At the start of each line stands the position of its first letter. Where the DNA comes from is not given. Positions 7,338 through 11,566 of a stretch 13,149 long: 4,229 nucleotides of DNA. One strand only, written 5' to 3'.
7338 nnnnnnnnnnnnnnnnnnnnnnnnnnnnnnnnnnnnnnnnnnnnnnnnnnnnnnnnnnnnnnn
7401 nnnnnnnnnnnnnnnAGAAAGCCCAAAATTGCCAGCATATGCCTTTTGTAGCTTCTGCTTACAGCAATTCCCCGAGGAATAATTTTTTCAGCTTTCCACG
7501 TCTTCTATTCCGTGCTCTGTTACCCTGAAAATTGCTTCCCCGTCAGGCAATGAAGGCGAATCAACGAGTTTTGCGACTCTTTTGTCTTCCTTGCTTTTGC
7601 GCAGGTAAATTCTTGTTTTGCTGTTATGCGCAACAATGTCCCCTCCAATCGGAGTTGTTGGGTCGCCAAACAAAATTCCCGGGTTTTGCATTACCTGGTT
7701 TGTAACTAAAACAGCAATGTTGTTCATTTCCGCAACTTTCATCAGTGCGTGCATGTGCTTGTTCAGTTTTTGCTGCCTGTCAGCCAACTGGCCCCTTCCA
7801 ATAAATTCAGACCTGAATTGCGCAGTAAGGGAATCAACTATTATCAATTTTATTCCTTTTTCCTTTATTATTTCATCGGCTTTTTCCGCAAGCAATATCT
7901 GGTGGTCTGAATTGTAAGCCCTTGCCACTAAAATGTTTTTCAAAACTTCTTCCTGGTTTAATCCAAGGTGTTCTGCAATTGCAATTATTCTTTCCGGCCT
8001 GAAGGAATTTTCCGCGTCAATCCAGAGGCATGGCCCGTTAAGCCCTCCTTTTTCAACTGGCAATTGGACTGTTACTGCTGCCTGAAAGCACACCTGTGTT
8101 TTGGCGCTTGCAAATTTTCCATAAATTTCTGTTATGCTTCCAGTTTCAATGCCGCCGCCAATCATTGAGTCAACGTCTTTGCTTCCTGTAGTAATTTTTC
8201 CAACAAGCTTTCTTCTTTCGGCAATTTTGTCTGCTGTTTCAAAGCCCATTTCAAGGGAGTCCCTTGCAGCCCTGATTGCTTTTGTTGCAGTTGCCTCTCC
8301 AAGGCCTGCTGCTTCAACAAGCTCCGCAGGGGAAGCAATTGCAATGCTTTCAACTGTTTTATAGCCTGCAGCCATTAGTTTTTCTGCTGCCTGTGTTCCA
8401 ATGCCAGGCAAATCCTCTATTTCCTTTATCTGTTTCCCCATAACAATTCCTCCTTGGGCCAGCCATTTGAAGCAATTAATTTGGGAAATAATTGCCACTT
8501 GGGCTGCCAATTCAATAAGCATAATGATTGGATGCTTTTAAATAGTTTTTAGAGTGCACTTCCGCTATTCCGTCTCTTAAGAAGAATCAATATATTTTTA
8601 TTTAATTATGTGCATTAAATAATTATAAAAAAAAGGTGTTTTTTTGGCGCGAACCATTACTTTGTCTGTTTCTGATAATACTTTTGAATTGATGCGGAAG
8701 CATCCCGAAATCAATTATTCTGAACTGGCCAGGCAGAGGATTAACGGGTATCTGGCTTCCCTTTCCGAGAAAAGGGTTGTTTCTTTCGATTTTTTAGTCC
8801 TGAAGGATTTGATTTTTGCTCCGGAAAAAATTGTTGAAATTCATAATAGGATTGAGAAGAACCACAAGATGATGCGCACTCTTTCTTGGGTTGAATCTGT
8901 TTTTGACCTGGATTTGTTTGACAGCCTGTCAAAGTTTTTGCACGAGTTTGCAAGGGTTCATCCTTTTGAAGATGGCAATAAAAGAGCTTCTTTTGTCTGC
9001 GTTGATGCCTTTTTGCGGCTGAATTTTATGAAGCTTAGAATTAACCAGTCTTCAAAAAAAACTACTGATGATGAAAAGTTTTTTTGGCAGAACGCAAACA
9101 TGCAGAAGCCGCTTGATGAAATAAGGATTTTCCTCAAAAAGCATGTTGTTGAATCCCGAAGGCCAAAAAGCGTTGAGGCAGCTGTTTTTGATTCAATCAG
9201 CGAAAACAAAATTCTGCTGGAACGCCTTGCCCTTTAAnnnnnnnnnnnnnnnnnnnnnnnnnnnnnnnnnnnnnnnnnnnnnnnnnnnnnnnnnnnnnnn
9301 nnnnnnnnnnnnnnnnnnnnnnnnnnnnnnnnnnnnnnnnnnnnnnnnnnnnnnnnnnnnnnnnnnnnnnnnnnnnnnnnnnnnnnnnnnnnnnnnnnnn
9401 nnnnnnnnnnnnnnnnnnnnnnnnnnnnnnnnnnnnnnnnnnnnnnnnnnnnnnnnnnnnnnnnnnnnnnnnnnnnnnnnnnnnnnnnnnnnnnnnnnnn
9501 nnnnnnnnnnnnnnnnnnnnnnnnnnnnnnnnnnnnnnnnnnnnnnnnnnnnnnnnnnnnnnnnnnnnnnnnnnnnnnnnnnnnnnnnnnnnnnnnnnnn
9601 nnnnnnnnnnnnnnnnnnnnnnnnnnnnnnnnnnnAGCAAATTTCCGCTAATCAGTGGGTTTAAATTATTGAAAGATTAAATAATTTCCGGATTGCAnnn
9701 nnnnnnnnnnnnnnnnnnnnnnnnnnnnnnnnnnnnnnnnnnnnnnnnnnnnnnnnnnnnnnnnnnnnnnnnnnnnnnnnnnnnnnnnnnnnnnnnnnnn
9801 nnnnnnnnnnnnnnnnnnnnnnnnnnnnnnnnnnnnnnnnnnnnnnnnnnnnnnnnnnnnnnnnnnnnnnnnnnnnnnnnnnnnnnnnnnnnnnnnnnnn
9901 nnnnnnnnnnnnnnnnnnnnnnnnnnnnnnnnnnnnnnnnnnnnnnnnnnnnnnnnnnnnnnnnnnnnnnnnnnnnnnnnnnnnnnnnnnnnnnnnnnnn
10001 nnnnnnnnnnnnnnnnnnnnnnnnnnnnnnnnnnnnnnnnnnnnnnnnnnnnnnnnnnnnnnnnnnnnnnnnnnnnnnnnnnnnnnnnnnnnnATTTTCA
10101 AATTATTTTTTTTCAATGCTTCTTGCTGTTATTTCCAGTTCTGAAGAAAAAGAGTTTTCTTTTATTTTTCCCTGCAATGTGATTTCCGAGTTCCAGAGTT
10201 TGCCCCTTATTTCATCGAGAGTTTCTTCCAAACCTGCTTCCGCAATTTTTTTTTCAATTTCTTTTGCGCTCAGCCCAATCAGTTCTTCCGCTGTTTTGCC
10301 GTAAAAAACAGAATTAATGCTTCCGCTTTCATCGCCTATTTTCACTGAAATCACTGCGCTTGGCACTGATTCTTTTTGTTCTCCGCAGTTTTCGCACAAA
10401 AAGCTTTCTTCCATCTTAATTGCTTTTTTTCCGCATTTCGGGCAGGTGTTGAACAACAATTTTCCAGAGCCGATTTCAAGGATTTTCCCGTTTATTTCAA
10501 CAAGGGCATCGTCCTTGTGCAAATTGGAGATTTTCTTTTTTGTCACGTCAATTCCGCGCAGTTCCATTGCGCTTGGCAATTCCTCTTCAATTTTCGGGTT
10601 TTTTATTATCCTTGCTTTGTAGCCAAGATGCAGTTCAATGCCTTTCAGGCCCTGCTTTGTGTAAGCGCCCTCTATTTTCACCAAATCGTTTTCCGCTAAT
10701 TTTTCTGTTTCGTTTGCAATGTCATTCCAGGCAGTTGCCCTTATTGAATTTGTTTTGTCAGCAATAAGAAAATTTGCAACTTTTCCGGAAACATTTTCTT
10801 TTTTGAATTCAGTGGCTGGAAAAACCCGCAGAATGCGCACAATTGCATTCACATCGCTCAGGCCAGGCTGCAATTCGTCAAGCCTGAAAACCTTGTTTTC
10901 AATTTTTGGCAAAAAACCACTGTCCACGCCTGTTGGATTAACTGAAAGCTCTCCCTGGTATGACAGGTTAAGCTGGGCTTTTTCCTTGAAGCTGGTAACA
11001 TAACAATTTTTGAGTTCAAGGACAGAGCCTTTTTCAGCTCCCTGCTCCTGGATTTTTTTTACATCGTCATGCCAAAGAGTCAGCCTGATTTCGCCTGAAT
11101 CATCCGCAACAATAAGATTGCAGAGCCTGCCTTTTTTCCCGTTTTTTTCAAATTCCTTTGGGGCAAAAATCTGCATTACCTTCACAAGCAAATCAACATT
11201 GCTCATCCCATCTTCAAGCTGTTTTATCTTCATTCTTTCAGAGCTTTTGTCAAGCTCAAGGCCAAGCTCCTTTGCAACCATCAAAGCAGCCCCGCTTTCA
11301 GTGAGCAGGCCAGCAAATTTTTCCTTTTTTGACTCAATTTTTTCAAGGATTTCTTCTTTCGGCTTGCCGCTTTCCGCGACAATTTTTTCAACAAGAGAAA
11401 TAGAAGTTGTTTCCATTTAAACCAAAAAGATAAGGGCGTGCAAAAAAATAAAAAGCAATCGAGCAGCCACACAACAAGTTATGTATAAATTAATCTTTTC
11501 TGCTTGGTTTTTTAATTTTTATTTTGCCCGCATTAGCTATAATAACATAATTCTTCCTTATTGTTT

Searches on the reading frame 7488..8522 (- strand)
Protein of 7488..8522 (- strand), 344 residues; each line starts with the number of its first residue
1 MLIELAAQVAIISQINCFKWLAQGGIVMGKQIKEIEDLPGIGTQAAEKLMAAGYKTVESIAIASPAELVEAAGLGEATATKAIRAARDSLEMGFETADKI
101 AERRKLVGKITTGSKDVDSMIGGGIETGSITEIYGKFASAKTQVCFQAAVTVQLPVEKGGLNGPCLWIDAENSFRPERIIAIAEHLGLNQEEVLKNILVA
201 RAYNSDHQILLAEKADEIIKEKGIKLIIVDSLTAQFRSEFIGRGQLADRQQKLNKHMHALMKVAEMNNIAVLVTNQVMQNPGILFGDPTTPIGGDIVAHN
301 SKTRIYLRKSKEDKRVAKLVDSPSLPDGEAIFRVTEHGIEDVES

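Call 4: search_protein_families(library=pfam, proteins=[window:7488-8522:-], max_evalue=0.01)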
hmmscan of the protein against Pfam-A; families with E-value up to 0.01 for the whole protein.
window:7488-8522:- (344 aa): 11 families
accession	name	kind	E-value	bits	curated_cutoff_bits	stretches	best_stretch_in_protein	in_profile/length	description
PF08423.17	Rad51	-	4.1e-92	308.3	22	1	103-342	1-244/244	Rad51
PF00154.27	RecA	-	1.2e-20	74.6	27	1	102-317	25-228/262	recA bacterial DNA recombination protein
PF14520.12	HHH_5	-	5.7e-10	40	27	1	33-88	2-57/57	Helix-hairpin-helix domain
PF06745.19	ATPase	-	3.4e-07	30.3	26.6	1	111-317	2-197/231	KaiC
PF13481.12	AAA_25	-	1.5e-06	28.4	27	1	107-237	12-157/195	AAA domain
PF11731.14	Cdd1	-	7.8e-06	26.5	25.5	1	30-71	3-44/86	Pathogenicity locus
PF14229.12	DUF4332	-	0.00033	21.2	23.2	1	39-72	59-92/122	Domain of unknown function (DUF4332)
PF12826.13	HHH_2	-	0.0021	18.6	27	1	39-80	9-49/64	Helix-hairpin-helix motif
PF10391.15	DNA_pol_lambd_f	-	0.004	17.4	29.8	0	39-61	7-29/51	Fingers domain of DNA polymerase lambda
PF00633.29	HHH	-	0.0044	17.3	24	0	32-51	10-29/30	Helix-hairpin-helix motif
PF21999.2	IMS_HHH_1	-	0.0047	17.8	27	1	36-68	1-33/53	DNA polymerase-iota, thumb domain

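Call 8: search_protein_families(library=ncbifam, proteins=[window:7488-8522:-], max_evalue=0.001)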
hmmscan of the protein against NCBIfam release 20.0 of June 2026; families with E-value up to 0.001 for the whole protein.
window:7488-8522:- (344 aa): 17 families
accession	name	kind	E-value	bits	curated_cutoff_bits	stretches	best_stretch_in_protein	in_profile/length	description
NF003301.0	PRK04301.1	equivalog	2.6e-141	470.4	259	1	31-341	3-315/316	DNA repair and recombination protein RadA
TIGR02236.1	recomb_radA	equivalog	8.8e-139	462.2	361.15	1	34-341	1-311/311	DNA repair and recombination protein RadA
TIGR02239.1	recomb_RAD51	equivalog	8.5e-105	350.3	478.05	1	40-343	8-315/316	DNA repair protein RAD51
TIGR02238.1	recomb_DMC1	equivalog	1.1e-99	333.5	447.7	1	40-342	8-314/314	meiotic recombinase Dmc1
TIGR02237.1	recomb_radB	equivalog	5.5e-40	137.5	172.4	1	117-340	1-210/210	DNA repair and recombination protein RadB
NF006861.0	PRK09361.1-1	equivalog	4e-29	101.8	278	1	109-343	4-231/235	DNA repair and recombination protein RadB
TIGR02012.1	tigrfam_recA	equivalog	5.1e-20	72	325.3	1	81-316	4-230/321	recombinase RecA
NF007072.0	PRK09519.1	equivalog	1.7e-12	46.5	1024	1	102-313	33-232/790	intein-containing recombinase RecA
NF009401.0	PRK12766.1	equivalog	1.4e-08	34.7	239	1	31-102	8-78/238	50S ribosomal protein L32e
TIGR00416.1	sms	equivalog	8.9e-06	24.7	403.05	1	81-280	43-224/454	DNA repair protein RadA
NF006799.0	PRK09302.1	equivalog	9.9e-06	24.4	408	1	108-279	253-410/515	circadian clock protein KaiC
NF010337.0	PRK13766.1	equivalog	0.00012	20.3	610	1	35-83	725-772/781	Hef nuclease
NF001308.0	PRK00254.1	equivalog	0.00026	19.3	1216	1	32-80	644-692/720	ATP-dependent DNA helicase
NF006320.0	PRK08533.1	equivalog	0.00033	20.3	215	0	109-146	5-42/230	flagellar accessory protein FlaH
TIGR03881.1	KaiC_arch_4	hypoth_equivalog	0.00044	20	247.8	1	109-237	2-95/231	KaiC domain-containing protein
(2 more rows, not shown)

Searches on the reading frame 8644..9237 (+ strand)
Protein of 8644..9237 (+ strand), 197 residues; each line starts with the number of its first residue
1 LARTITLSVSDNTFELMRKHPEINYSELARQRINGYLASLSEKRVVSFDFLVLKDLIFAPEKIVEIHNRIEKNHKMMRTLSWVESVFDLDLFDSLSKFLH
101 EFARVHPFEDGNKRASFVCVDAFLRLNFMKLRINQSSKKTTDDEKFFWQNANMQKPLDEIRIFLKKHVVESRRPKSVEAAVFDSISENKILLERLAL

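Call 4: search_protein_families(library=pfam, proteins=[window:8644-9237:+], max_evalue=0.01)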
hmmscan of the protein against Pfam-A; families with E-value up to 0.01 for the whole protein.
window:8644-9237:+ (197 aa): 1 family
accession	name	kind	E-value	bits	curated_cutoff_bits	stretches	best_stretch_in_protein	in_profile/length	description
PF02661.23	Fic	-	4.4e-09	37.5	24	1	76-124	46-93/93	Fic/DOC family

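Call 8: search_protein_families(library=ncbifam, proteins=[window:8644-9237:+], max_evalue=0.001)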
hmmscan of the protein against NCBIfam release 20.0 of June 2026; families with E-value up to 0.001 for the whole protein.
window:8644-9237:+ (197 aa): 1 family
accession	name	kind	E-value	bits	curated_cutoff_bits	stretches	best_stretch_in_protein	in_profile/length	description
TIGR01550.1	DOC_P1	subfamily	4.1e-07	30.2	38.65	1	60-131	23-91/122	type II toxin-antitoxin system death-on-curing family toxin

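Call 38: search_protein_families(library=padloc, proteins=[window:8644-9237:+], max_evalue=0.01)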
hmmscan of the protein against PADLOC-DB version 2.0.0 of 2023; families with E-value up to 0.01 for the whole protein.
window:8644-9237:+ (197 aa): 7 families
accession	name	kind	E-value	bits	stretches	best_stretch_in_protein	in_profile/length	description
PDLC04838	PDC-S04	-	1.7e-06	26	1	65-142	103-180/209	-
PDLC04837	PDC-S04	-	2.7e-05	21.6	1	64-138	124-198/234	-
PDLC04836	PDC-S04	-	3.7e-05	21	1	73-138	137-202/244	-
PDLC04839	PDC-S04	-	4.6e-05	21.2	1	62-125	99-160/205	-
PDLC04840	PDC-S04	-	0.0033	15.2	1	96-118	146-168/227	-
PDLC04965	PDC-S23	-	0.0039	14.6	1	97-137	251-290/327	-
PDLC04963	PDC-S23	-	0.0097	13.4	0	98-130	235-267/312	-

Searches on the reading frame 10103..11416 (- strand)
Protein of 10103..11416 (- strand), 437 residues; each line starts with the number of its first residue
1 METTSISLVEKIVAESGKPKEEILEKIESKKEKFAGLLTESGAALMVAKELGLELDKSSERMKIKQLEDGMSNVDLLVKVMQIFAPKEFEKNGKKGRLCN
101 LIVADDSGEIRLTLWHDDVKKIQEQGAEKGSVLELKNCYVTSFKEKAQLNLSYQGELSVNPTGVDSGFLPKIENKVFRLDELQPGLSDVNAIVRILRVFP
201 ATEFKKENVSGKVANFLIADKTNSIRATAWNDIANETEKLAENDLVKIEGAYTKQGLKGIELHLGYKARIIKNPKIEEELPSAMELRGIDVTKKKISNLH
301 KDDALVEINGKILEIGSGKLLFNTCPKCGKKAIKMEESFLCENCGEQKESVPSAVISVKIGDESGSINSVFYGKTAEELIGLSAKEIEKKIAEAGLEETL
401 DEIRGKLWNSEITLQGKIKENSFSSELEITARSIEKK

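Call 4: search_protein_families(library=pfam, proteins=[window:10103-11416:-], max_evalue=0.01)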
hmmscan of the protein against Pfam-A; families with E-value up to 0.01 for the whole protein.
window:10103-11416:- (437 aa): 7 families
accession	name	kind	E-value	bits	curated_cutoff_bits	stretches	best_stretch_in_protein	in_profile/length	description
PF08646.16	Rep_fac-A_C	-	3.8e-17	62.9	28.5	1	307-430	3-128/146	Replication factor-A C terminal domain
PF01336.31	tRNA_anti-codon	-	4e-15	55.9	27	2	208-255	12-60/75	OB-fold nucleic acid binding domain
PF17244.8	CDC24_OB3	-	1.8e-09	38.1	25.4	2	67-127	2-62/216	Cell division control protein 24, OB domain 3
PF21473.3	Ssb-like_OB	-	1.1e-08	35.6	24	1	73-158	7-96/97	Single-stranded DNA binding protein Ssb-like, OB fold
PF15072.12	HROB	-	0.00013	22.3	30.8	0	96-149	20-71/85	Homologous recombination OB-fold protein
PF09999.14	DUF2240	-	0.00021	21.4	22.3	1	8-57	90-139/144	Uncharacterized protein conserved in archaea (DUF2240)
PF01298.24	TbpB_B_D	-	0.0036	18.3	26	0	361-383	87-109/126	C-lobe and N-lobe beta barrels of Tf-binding protein B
